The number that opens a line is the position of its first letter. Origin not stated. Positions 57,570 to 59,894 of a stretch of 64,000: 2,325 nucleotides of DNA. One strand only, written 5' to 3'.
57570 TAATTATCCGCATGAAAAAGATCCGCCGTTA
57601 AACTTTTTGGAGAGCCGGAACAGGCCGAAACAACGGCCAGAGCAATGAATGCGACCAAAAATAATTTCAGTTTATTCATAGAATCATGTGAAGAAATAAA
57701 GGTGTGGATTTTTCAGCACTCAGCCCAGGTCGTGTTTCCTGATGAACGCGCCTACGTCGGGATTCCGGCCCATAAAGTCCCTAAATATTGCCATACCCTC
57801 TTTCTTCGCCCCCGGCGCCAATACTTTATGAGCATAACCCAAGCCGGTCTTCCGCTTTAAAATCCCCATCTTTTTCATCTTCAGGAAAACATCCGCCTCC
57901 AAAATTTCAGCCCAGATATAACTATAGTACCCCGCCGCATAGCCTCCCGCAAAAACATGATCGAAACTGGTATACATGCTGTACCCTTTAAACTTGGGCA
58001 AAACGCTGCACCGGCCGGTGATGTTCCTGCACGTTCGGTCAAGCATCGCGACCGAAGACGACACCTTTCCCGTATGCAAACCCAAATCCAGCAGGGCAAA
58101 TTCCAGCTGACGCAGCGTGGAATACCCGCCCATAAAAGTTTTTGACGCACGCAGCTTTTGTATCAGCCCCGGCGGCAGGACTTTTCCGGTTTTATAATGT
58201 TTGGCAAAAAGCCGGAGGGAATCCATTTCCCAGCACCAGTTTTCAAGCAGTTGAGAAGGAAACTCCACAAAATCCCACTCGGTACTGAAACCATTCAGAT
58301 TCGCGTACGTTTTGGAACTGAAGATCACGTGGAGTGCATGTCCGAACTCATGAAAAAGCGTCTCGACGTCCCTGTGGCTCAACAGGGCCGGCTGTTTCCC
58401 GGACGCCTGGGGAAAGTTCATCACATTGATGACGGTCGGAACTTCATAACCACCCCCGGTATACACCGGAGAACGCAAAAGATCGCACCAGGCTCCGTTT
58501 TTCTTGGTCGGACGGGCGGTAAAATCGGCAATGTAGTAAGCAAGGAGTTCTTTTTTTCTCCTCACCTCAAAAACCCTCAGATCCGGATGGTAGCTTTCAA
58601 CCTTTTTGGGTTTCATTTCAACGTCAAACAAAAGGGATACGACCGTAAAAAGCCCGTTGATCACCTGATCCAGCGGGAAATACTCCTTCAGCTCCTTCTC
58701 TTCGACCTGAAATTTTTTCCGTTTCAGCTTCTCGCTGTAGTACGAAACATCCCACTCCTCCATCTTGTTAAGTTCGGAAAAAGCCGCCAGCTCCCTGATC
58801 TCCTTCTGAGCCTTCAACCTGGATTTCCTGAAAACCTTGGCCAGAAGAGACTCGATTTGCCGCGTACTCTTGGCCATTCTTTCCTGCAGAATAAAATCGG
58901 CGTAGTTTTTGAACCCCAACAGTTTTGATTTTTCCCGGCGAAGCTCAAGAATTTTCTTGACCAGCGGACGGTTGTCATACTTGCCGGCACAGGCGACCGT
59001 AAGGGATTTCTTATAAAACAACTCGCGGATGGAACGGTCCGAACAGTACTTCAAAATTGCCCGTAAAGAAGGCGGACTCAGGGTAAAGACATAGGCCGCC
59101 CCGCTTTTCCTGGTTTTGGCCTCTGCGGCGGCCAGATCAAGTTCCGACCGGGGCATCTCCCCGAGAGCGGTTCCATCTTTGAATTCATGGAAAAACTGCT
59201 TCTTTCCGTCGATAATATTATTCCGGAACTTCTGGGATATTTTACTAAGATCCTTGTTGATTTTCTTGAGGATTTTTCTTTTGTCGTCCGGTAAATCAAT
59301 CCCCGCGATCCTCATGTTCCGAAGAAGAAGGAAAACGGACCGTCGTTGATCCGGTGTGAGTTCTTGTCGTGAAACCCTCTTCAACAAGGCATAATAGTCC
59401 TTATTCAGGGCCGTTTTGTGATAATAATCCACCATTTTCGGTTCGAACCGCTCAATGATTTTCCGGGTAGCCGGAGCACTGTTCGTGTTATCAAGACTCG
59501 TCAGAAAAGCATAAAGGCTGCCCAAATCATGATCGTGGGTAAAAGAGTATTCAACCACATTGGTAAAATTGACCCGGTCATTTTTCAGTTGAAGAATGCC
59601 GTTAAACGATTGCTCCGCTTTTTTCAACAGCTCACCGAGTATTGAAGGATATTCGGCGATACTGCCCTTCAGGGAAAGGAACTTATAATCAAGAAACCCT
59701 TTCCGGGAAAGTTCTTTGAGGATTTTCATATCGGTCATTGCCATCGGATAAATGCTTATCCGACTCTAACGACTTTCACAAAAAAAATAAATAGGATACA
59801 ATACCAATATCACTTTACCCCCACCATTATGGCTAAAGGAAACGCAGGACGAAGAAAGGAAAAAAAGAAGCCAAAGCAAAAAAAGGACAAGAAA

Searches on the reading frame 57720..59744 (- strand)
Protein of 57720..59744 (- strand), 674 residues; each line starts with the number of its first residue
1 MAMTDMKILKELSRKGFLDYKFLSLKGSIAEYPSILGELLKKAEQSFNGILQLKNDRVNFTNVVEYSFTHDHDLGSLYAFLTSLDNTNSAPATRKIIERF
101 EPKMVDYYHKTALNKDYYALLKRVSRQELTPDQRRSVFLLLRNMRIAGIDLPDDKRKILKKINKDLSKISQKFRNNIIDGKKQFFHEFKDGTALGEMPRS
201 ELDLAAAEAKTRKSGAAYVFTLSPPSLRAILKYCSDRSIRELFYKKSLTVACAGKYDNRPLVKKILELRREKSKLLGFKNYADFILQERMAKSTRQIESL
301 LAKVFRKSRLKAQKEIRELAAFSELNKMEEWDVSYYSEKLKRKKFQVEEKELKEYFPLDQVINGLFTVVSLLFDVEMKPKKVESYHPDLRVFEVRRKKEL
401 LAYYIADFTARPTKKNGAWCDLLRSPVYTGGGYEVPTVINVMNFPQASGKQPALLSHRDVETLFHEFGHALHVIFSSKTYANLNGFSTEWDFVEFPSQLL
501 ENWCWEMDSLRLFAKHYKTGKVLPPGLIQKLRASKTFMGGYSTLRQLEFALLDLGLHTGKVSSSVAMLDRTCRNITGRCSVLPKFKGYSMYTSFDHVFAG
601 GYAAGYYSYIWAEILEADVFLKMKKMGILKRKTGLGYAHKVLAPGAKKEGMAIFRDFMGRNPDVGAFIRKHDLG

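Call 12: search_protein_families(library=pfam, proteins=[window:57720-59744:-], max_evalue=0.001)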
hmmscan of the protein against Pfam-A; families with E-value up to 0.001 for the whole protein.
window:57720-59744:- (674 aa): 1 family
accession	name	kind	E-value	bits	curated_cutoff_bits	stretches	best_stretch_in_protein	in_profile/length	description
PF01432.26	Peptidase_M3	-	9.3e-119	398.2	27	1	231-672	2-456/457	Peptidase family M3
